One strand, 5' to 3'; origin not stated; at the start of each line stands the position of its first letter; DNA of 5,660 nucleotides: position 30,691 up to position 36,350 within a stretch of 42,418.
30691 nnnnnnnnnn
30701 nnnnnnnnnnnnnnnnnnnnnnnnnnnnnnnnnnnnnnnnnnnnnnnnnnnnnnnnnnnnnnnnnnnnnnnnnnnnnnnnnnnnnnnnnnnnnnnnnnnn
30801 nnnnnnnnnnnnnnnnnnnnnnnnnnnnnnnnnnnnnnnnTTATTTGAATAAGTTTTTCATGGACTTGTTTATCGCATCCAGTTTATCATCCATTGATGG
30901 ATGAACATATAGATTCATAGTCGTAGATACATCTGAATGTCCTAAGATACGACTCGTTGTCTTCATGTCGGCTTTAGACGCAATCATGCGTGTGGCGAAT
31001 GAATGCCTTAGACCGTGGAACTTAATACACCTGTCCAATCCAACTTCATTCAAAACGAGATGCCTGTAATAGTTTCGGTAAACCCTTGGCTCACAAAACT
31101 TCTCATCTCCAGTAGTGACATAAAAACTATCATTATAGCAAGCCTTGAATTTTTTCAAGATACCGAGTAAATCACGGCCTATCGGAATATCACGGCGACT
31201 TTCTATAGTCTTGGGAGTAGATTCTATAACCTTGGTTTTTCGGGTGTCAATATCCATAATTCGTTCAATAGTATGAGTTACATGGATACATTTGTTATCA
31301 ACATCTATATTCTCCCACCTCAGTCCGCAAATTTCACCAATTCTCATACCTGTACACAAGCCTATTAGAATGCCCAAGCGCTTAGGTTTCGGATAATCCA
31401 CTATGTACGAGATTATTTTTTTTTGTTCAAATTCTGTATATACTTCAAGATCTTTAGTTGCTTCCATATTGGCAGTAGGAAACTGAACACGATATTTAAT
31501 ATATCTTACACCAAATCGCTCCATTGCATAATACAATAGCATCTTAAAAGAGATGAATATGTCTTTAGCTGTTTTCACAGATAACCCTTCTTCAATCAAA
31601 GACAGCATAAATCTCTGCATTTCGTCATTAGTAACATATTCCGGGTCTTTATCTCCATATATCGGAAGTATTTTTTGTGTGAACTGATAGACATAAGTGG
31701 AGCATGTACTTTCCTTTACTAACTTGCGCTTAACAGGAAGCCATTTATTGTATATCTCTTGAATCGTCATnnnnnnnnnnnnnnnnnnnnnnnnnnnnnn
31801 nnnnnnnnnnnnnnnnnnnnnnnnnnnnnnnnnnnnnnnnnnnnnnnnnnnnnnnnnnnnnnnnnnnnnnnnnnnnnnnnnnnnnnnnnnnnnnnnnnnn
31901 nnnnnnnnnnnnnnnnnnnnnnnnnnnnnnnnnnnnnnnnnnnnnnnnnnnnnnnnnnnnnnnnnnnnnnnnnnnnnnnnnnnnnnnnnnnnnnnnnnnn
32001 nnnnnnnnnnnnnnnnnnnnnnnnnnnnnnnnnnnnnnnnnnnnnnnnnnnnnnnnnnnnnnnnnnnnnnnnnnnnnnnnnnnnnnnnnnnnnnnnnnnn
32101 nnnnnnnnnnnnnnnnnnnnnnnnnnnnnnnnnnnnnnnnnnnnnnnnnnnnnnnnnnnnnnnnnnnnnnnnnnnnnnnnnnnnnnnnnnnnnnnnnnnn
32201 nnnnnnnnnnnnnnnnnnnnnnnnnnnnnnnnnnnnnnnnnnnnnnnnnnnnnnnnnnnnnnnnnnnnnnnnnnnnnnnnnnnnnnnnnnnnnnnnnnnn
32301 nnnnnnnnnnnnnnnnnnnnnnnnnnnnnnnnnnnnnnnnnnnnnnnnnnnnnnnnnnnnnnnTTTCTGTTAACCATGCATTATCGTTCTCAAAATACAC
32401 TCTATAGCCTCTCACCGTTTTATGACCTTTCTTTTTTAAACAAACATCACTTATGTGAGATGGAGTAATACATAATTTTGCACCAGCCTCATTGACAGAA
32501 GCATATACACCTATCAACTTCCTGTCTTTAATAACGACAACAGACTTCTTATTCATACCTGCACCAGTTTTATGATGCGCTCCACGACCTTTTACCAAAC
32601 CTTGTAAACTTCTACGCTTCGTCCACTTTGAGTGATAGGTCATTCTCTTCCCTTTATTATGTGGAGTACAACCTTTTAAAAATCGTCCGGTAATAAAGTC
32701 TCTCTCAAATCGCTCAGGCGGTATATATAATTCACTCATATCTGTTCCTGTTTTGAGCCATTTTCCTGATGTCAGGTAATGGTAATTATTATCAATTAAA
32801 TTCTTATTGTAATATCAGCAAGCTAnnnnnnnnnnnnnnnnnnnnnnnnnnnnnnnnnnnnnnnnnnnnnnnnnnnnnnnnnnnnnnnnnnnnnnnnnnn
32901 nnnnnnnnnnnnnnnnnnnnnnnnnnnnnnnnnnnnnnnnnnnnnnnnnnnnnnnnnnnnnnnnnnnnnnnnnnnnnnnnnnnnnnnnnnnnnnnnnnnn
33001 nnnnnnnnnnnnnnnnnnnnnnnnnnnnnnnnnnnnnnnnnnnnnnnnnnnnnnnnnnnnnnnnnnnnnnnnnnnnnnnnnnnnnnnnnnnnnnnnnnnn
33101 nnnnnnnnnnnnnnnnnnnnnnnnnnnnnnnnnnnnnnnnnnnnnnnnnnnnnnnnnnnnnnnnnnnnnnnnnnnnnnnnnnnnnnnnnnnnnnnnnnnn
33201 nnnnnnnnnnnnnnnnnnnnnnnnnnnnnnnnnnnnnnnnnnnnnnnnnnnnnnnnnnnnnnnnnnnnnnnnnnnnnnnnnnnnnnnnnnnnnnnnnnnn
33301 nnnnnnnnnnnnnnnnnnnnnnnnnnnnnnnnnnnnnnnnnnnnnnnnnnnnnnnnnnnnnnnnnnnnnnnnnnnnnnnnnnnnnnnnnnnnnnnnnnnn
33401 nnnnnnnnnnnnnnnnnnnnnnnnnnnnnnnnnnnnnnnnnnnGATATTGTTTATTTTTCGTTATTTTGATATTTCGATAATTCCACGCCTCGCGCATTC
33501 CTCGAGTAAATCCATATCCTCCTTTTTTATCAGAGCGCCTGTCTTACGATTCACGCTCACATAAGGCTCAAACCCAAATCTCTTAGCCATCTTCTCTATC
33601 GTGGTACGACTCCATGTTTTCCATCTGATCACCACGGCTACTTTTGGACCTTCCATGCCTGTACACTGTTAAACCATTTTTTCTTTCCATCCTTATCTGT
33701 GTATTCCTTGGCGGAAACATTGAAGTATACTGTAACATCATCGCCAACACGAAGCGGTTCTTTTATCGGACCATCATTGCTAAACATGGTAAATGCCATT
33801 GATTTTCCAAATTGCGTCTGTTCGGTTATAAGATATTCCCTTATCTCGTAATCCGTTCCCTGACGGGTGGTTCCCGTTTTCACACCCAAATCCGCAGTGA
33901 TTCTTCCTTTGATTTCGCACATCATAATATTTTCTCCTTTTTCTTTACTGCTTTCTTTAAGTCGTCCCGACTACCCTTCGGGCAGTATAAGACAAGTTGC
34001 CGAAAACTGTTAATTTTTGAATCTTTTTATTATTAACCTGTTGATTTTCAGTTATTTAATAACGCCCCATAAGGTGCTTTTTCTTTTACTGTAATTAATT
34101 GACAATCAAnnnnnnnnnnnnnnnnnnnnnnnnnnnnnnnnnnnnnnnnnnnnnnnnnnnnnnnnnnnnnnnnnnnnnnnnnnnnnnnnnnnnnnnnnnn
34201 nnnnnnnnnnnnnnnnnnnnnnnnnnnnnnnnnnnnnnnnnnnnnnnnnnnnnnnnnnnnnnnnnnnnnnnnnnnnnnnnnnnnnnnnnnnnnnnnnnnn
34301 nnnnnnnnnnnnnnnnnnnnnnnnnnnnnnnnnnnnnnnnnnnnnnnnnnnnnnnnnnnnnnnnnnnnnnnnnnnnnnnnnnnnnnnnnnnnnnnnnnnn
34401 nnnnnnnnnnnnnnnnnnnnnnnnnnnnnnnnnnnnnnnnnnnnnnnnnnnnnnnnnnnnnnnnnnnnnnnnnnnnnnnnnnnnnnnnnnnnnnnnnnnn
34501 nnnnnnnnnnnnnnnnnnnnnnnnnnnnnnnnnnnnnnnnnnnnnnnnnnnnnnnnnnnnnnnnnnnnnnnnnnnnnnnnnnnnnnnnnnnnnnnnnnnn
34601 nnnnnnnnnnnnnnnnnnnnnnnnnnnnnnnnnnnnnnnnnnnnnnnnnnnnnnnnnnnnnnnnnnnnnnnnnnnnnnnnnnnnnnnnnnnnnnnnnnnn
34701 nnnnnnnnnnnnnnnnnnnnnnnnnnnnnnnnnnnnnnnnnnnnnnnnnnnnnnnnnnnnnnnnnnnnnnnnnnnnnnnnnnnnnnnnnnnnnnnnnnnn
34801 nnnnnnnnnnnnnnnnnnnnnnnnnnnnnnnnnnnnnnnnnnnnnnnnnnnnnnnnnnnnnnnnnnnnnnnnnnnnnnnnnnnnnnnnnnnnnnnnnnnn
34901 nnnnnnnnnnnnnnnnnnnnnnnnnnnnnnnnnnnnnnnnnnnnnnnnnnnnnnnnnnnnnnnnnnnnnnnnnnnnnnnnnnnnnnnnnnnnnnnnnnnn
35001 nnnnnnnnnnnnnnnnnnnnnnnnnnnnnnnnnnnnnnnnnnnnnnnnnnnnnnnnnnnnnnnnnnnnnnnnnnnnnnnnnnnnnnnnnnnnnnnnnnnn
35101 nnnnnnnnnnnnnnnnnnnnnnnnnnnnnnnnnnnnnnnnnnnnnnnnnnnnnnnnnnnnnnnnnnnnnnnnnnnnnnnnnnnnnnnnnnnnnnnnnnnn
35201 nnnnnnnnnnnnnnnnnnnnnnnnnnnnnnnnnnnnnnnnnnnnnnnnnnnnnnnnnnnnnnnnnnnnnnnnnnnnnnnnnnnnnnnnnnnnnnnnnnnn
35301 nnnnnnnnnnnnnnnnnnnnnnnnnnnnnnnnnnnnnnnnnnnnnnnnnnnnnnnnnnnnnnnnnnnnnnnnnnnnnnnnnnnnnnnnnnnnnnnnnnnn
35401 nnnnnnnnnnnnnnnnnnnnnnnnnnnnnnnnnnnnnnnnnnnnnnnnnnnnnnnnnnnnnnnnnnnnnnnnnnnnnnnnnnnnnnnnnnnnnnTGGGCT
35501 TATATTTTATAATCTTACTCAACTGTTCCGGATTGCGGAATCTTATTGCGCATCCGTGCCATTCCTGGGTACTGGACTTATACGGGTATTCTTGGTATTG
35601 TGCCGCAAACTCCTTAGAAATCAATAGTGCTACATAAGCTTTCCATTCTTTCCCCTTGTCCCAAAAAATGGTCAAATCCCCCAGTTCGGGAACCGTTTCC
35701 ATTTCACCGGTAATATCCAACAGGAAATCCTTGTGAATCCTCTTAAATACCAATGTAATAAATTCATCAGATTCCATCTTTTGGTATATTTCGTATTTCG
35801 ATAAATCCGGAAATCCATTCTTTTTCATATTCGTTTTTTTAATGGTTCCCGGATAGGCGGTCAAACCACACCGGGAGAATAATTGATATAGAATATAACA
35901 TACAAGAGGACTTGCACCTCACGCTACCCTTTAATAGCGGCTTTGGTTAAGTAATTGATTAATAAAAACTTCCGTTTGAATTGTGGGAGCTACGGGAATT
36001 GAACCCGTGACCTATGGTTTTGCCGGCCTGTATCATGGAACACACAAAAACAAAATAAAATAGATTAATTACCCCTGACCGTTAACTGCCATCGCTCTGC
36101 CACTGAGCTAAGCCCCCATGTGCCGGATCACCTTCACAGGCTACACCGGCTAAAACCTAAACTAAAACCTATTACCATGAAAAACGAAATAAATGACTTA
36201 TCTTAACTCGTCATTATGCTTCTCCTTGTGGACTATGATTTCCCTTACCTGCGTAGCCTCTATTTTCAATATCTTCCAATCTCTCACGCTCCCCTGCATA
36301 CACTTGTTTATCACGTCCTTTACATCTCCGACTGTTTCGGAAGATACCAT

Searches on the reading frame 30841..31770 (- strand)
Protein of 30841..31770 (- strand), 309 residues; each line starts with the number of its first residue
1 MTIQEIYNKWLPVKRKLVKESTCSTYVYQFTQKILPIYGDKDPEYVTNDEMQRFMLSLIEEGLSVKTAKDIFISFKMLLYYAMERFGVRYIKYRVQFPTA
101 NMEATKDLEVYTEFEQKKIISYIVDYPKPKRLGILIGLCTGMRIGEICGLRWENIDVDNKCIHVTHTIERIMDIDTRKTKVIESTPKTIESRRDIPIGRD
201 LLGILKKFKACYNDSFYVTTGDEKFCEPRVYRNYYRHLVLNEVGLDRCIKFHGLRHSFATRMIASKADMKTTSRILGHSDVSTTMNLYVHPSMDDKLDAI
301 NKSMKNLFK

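Call 94: search_protein_families(library=pfam, proteins=[window:30841-31770:-], max_evalue=0.001)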
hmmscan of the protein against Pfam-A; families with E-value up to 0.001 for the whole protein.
window:30841-31770:- (309 aa): 2 families
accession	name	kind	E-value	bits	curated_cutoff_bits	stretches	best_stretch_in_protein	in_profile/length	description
PF00589.27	Phage_integrase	-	1.9e-24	86.8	27.1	1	112-293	4-170/172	Phage integrase family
PF14659.12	Phage_int_SAM_3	-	3e-06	27.8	22.6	1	2-54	1-53/58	Phage integrase, N-terminal SAM-like domain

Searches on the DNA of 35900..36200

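Call 97: search_rna_families(source=window, start=35900, end=36200, threshold=gathering, show_alignments=1)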
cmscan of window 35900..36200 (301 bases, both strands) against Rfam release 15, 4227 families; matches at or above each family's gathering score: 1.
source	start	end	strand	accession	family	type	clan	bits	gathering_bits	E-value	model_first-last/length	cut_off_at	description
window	35984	36117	-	RF00005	tRNA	Gene; tRNA;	CL00001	51.6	29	1.8e-10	1-71/71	no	tRNA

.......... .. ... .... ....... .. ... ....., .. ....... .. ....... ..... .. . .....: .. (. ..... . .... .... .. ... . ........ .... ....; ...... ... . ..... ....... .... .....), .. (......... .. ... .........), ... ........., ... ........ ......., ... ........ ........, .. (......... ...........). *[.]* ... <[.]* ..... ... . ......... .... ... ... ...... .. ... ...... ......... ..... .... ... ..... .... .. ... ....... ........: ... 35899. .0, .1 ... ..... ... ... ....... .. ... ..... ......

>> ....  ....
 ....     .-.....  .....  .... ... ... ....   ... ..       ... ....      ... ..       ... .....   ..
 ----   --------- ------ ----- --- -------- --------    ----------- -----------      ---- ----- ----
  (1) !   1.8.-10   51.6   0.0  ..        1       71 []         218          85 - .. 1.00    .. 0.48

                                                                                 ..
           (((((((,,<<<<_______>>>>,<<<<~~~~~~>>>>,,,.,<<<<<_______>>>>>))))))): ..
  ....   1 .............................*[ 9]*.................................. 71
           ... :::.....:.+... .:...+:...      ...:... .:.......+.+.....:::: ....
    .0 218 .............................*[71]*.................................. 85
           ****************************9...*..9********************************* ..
